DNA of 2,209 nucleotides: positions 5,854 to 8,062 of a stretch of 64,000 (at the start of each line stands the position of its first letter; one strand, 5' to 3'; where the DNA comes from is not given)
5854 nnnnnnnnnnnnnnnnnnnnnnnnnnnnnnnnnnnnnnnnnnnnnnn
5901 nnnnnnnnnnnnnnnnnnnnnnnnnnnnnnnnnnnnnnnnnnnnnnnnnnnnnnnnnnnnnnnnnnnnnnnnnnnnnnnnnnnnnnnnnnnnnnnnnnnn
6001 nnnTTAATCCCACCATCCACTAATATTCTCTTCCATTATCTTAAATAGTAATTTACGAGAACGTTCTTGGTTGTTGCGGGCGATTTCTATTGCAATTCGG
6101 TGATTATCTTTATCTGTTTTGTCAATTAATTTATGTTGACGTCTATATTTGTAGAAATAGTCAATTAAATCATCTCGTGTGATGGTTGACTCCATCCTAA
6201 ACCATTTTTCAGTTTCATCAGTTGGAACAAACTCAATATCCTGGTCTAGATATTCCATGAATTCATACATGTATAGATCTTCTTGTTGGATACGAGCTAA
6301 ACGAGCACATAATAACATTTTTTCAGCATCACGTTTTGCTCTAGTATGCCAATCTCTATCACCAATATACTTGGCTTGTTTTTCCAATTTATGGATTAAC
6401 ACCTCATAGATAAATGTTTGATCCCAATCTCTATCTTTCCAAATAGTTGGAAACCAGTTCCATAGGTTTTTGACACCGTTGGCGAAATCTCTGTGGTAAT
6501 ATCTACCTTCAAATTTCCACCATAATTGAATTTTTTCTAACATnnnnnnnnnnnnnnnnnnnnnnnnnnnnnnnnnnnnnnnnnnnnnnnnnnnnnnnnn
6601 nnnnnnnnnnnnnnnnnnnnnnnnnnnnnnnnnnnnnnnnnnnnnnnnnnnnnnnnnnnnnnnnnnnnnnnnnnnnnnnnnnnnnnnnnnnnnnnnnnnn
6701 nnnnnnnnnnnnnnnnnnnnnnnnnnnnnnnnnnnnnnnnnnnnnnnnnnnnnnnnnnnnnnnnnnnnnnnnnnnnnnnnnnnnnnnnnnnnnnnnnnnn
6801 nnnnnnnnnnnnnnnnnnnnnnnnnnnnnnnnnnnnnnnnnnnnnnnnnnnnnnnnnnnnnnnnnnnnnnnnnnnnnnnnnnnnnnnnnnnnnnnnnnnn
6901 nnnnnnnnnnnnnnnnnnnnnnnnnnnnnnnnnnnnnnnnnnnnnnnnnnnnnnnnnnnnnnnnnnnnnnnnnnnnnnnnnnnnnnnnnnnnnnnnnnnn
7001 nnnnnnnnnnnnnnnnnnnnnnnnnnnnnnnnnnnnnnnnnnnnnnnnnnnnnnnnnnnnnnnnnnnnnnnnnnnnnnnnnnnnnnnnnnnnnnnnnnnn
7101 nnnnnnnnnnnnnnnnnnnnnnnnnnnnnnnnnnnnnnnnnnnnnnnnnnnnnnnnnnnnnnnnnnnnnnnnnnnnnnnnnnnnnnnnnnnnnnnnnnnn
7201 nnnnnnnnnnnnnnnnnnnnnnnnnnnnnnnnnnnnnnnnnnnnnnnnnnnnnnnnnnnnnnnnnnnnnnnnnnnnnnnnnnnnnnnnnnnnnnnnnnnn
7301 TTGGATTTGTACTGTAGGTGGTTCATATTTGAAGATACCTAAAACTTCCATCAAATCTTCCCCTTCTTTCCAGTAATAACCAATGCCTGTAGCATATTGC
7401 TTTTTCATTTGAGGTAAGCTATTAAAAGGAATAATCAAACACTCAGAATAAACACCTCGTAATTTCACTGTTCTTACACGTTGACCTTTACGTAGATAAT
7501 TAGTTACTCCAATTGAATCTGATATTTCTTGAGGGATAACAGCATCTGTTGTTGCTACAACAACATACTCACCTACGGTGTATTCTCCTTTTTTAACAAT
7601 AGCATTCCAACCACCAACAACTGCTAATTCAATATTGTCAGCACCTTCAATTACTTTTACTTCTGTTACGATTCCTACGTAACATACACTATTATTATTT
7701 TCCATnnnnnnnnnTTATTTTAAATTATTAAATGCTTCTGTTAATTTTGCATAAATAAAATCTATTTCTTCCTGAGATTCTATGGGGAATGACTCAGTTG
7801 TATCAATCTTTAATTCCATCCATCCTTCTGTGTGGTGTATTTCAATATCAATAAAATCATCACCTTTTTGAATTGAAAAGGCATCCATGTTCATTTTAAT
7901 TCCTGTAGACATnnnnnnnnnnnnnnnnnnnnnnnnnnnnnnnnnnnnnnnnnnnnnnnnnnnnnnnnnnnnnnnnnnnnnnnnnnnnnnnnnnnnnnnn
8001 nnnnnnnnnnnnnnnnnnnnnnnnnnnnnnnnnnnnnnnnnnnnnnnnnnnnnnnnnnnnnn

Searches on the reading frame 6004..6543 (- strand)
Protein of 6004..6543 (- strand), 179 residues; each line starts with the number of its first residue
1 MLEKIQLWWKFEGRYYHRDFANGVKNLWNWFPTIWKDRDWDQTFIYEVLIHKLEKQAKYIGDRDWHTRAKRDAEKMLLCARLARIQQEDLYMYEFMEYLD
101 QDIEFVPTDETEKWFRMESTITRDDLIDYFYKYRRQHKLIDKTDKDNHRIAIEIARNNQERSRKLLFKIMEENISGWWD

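Call 3: search_protein_families(library=pfam, proteins=[window:6004-6543:-], max_evalue=0.1)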
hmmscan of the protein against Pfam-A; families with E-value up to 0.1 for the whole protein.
window:6004-6543:- (179 aa): 4 families
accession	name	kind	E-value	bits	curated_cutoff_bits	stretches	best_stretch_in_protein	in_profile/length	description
PF23267.1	ENOX1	-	0.017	15.7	27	1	100-176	29-106/110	ENOX1-like domain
PF02201.23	SWIB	-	0.02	15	25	1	118-147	15-44/74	SWIB/MDM2 domain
PF09022.15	Staphostatin_A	-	0.051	13.9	24.1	1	119-173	41-93/105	Staphostatin A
PF18078.7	Thioredoxin_11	-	0.059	14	22.9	0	74-123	20-73/126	Thioredoxin-like SNTX domain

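Call 4: search_protein_families(library=phrogs, proteins=[window:6004-6543:-], max_evalue=0.01)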
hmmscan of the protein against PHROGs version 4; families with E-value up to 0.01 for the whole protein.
window:6004-6543:- (179 aa): 0 families

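Call 9: search_protein_families(library=ncbifam, proteins=[window:6004-6543:-], max_evalue=0.01)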
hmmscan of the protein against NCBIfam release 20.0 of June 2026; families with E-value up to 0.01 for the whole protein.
window:6004-6543:- (179 aa): 0 families

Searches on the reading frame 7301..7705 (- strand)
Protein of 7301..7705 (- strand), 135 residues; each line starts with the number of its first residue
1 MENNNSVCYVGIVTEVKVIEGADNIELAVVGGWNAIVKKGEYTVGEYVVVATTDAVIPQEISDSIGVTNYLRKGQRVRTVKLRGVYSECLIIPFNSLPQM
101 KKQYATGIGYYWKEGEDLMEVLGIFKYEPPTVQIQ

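Call 46: predict_structure(alignment_id=A2)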
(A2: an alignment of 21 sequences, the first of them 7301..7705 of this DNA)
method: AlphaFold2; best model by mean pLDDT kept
length: 135 residues; sequences in the alignment: 21
mean_pLDDT: 82.4   pTM: 0.76
mean pLDDT of the five models: 82.4, 81.5, 79.5, 78.2, 77.9
residues with pLDDT >= 90: 55; 70-90: 57; 50-70: 15; < 50: 8
segments of 3 or more residues with pLDDT < 50: 1-3, 104-108
pLDDT, mean of each block of 10 residues (from residue 1): 69 93 91 91 92 90 81 82 89 83 51 84 86 59
secondary structure, 60 per line:
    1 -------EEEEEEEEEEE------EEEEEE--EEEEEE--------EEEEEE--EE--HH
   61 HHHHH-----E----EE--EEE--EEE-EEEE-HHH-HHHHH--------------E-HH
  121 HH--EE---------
elements in order: E8-18 E25-30 E33-38 E47-52 H59-65 E80-82 E85-87 E89-92 H98-102 H119-122

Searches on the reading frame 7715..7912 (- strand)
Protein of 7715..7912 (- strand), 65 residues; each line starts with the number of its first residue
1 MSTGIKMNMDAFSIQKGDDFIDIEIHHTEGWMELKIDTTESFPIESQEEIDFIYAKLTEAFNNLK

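Call 3: search_protein_families(library=pfam, proteins=[window:7715-7912:-], max_evalue=0.1)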
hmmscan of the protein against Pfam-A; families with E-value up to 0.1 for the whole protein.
window:7715-7912:- (65 aa): 0 families

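Call 4: search_protein_families(library=phrogs, proteins=[window:7715-7912:-], max_evalue=0.01)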
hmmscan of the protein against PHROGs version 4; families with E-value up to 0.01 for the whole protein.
window:7715-7912:- (65 aa): 0 families
